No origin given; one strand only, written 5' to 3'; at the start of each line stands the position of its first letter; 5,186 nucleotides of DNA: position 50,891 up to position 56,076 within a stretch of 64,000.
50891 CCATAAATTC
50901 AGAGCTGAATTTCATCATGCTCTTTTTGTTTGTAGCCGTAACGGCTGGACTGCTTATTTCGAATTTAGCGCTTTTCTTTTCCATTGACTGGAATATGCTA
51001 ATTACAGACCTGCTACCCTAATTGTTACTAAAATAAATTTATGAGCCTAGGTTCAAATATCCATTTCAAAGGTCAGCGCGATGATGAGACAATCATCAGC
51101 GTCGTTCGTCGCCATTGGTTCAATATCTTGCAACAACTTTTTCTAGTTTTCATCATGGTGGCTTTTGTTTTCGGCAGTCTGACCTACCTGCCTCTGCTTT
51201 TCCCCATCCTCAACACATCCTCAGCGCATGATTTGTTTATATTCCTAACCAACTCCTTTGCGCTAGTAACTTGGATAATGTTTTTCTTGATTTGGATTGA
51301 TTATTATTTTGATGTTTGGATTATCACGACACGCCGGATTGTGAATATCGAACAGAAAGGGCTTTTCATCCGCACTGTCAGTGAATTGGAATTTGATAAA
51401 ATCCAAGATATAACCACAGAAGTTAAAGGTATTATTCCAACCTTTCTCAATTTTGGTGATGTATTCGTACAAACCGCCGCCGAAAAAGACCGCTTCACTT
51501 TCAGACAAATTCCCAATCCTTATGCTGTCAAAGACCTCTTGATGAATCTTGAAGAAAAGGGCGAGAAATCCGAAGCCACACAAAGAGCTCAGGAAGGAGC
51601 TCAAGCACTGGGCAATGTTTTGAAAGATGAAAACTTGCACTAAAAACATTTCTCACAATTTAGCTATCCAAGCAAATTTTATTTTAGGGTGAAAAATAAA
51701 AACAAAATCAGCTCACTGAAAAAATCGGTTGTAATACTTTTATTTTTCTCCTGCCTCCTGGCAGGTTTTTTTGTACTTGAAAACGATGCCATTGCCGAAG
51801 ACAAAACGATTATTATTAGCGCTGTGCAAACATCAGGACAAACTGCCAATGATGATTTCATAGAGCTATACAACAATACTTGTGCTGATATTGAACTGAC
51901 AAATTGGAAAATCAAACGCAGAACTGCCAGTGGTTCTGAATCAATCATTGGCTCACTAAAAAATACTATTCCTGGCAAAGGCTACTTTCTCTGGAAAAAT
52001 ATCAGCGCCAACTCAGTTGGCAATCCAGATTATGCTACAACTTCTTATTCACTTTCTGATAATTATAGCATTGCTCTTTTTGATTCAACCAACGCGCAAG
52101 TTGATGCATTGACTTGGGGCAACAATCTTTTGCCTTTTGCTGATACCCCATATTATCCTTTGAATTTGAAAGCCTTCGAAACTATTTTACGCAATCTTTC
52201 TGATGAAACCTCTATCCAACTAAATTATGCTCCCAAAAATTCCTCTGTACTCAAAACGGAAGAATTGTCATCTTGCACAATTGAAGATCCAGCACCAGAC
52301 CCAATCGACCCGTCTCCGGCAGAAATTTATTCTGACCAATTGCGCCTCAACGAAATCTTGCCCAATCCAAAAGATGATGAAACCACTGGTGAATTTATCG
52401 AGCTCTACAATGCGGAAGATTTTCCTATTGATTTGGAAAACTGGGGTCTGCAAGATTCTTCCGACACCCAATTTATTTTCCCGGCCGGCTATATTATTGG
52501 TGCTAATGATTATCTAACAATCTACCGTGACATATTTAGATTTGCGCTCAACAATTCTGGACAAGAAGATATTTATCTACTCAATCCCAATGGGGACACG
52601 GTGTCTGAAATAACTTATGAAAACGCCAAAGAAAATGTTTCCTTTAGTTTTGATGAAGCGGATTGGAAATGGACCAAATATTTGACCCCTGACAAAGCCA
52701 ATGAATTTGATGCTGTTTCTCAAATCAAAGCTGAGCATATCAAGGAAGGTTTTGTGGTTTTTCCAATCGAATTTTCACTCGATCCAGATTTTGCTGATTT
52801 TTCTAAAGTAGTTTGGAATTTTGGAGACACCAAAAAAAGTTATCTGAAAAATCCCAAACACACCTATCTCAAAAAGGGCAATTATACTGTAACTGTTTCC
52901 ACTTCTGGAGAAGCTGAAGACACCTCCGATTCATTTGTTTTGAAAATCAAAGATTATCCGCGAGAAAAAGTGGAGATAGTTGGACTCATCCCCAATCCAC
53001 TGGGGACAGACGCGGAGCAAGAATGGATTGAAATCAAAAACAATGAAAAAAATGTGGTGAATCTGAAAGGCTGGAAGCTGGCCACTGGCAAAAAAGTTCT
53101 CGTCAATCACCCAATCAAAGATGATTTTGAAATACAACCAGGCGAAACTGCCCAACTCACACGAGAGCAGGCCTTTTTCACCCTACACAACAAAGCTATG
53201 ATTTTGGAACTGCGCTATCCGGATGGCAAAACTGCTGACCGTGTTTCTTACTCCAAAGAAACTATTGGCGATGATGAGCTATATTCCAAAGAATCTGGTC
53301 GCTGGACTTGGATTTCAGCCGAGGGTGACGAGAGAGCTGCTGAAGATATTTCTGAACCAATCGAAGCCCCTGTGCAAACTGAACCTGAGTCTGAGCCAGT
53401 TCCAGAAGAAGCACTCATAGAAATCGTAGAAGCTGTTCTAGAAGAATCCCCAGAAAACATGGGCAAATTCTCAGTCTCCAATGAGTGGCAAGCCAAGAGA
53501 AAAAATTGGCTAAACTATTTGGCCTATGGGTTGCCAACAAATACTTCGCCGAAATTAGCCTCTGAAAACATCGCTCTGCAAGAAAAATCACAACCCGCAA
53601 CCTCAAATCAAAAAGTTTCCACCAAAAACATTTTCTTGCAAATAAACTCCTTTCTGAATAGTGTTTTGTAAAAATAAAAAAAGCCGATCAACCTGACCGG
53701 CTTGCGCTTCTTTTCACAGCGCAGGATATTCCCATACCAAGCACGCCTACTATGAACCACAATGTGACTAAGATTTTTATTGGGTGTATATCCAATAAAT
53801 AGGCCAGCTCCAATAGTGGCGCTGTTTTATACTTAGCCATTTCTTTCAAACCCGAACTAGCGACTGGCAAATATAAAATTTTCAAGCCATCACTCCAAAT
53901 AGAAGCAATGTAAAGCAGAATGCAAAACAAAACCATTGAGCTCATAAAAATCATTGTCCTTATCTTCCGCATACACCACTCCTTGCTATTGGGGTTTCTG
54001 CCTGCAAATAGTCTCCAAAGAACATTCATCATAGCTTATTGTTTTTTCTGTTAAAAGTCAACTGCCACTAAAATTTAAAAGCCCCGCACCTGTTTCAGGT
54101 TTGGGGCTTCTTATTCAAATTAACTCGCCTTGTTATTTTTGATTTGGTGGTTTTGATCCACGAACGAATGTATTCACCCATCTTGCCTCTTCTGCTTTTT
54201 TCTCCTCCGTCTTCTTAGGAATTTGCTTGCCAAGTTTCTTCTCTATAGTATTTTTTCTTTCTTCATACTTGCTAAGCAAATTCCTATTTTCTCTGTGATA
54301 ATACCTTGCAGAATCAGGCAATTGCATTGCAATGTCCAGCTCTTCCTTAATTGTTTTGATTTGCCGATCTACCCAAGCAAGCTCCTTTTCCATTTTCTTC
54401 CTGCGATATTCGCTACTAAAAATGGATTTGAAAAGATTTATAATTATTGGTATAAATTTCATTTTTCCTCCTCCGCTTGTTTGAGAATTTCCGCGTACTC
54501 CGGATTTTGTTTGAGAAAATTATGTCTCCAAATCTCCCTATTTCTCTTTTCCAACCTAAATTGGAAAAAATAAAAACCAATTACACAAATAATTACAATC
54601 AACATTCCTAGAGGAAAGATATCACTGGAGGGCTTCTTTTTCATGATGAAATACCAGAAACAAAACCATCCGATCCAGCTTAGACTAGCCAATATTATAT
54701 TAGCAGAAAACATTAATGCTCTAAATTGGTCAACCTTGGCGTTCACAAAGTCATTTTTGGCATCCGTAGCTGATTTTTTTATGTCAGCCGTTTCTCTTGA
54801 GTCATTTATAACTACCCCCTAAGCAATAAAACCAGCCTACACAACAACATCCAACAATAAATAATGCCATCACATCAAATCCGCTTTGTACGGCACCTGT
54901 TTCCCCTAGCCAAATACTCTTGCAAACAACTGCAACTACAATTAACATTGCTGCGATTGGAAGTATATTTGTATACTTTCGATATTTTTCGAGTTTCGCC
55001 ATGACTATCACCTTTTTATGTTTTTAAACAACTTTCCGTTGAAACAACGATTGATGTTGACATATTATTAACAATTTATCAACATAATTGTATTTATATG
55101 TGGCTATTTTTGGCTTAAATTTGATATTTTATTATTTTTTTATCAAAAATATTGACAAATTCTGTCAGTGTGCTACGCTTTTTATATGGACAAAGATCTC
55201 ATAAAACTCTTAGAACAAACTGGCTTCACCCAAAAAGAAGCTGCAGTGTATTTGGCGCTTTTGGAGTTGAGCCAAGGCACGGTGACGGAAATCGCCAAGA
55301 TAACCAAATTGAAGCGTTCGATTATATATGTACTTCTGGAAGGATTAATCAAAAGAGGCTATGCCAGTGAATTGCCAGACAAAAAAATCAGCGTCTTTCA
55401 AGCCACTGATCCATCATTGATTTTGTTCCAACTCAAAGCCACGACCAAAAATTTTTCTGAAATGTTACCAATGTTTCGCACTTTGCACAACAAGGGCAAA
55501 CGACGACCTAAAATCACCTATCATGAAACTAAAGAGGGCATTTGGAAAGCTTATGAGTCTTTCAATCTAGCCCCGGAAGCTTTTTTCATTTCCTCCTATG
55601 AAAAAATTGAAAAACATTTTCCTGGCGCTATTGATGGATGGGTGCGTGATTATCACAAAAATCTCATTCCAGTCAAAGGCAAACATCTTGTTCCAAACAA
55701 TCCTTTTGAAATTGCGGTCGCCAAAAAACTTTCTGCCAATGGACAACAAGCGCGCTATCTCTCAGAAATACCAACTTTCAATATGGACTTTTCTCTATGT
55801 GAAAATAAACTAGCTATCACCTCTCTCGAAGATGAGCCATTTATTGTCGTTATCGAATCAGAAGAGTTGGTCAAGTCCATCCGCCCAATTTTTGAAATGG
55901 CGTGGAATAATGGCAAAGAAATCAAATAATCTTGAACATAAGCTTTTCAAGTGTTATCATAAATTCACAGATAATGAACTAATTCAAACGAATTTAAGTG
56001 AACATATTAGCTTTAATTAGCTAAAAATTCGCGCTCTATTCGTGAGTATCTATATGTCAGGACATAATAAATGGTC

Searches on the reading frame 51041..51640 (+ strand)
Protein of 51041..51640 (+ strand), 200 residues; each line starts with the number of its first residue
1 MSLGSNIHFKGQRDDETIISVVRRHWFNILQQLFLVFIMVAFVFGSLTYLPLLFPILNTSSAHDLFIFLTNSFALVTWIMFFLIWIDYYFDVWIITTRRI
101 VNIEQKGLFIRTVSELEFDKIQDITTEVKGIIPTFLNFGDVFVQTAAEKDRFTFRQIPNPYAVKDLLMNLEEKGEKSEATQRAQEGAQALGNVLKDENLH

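Call 16: search_protein_families(library=pfam, proteins=[window:51041-51640:+], max_evalue=0.001)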
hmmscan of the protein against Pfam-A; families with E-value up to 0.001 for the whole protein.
window:51041-51640:+ (200 aa): 2 families
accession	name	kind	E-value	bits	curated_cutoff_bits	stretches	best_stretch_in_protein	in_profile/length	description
PF03703.20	bPH_2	-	9.3e-08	32.7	22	1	89-166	2-77/78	Bacterial PH domain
PF14470.12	bPH_3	-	0.0002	22.2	23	1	87-158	19-82/95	Bacterial PH domain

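Call 60: search_protein_families(library=ncbifam, proteins=[window:51041-51640:+], max_evalue=0.001)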
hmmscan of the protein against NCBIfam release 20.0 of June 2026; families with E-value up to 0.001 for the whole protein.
window:51041-51640:+ (200 aa): 0 families

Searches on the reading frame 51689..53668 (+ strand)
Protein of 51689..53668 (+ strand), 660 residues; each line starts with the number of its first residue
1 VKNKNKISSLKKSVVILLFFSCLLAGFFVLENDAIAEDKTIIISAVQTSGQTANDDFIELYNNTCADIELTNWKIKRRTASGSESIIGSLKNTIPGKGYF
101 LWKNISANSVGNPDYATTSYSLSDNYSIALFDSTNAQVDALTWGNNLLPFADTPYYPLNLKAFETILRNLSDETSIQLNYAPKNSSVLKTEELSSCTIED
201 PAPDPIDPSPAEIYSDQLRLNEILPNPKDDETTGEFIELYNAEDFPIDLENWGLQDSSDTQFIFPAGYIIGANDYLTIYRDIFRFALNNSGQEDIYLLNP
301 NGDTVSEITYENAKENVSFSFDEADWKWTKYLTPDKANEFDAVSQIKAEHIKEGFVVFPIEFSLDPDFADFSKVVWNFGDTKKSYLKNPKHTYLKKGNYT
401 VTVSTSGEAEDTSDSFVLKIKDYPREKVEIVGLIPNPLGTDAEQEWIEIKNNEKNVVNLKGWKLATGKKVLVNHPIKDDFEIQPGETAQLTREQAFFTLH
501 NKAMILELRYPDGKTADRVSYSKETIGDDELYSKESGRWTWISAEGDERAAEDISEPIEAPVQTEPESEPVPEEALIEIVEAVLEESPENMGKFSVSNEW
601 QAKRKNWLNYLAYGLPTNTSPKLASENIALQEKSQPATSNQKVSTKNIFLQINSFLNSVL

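Call 17: search_protein_families(library=pfam, proteins=[window:51689-53668:+], max_evalue=0.001)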
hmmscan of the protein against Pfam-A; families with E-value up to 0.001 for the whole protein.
window:51689-53668:+ (660 aa): 3 families
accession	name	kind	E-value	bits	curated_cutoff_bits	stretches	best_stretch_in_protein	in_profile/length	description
PF00932.25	LTD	-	1.7e-43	147.9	34.3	3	216-311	6-108/109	Lamin Tail Domain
PF18911.6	PKD_4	-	2.1e-09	37.7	27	1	356-411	20-74/85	PKD domain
PF00801.26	PKD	-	2.4e-05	24.7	23.5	1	374-415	32-75/80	PKD domain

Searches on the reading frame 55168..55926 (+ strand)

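Call 17: search_protein_families(library=pfam, proteins=[window:55168-55926:+], max_evalue=0.001)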
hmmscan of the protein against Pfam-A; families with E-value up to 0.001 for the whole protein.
window:55168-55926:+ (253 aa): 1 family
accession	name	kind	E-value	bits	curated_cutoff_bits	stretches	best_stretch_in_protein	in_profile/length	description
PF01978.25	TrmB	-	6.3e-13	48.8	25.6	1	15-82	1-67/68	Sugar-specific transcriptional regulator TrmB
